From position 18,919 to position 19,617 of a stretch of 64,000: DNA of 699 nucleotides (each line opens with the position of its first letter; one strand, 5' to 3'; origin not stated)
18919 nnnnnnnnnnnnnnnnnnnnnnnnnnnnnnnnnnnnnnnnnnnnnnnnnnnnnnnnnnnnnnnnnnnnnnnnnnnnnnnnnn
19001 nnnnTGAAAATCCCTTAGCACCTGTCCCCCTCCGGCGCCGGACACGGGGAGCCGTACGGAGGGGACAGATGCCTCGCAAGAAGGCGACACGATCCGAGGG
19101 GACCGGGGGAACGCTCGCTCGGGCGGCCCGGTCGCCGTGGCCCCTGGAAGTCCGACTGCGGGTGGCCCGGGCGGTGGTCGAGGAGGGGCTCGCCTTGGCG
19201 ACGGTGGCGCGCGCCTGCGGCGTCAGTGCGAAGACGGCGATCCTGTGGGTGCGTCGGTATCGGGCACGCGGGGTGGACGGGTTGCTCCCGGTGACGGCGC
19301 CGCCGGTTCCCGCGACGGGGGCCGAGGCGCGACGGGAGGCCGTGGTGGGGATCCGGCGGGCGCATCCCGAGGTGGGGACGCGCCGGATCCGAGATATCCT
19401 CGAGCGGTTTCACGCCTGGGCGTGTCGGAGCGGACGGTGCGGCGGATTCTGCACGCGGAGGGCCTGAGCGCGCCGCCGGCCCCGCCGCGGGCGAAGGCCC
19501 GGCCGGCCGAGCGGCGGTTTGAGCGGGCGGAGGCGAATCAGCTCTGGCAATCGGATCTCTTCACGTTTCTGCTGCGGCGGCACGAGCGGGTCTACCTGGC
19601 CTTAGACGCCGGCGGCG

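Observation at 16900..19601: Low-GC islet: candidate immunity/cargo gene, gene remnant and IS481 scar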

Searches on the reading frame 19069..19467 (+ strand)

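Call 8: search_protein_families(library=pfam, proteins=[window:19069-19467:+], max_evalue=0.01)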
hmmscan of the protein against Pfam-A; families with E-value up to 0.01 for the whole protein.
window:19069-19467:+ (132 aa): 8 families
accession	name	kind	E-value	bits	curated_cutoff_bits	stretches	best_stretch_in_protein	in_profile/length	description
PF13565.12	HTH_32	-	1.4e-07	32.4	33.7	1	59-114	4-60/73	Homeodomain-like domain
PF13384.12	HTH_23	-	1.5e-07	31.5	24.6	1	27-73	5-50/50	Homeodomain-like domain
PF01527.26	HTH_Tnp_1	-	1.2e-06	29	24.1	1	21-69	4-50/75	Transposase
PF13011.12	LZ_Tnp_IS481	-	4.9e-06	27.2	22.2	1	35-80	20-65/85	leucine-zipper of insertion element IS481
PF13518.12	HTH_28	-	6.9e-05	23.3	25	1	29-74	2-46/52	Helix-turn-helix domain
PF13551.12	HTH_29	-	0.00019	21.9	28.1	1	38-74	9-46/64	Winged helix-turn helix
PF08822.17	DUF1804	-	0.002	18.5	29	1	27-70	6-49/164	Protein of unknown function (DUF1804)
PF06056.18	Terminase_5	-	0.0029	18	20.3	1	42-72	15-45/58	Putative ATPase subunit of terminase (gpP-like)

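Call 9: search_protein_families(library=ncbifam, proteins=[window:19069-19467:+], max_evalue=1)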
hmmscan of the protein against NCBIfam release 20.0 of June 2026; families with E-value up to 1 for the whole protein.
window:19069-19467:+ (132 aa): 7 families
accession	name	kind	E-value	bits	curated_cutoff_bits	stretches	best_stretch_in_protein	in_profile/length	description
NF033577.2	transpos_IS481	equivalog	3.8e-13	49.6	224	1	29-116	2-91/284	IS481 family transposase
NF033545.0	transpos_IS630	equivalog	3.7e-09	36.5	100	1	31-113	3-91/299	IS630 family transposase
NF047595.1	IS66_ISRel24_TnpA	equivalog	4e-06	27.4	74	1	21-92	2-79/113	IS66-like element accessory protein TnpA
NF033516.0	transpos_IS3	equivalog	0.00019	20.8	160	1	27-69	1-43/369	IS3 family transposase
NF006928.0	PRK09413.1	subfamily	0.029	14.9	229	1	31-67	20-56/121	IS2 repressor TnpA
NF038385.1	IS66_access_TnpA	equivalog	0.09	12.3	150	1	17-68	82-133/190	IS66-like element accessory protein TnpA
TIGR04483.1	D_pro_red_PrdB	equivalog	0.2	11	300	1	31-83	129-181/238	D-proline reductase (dithiol) protein PrdB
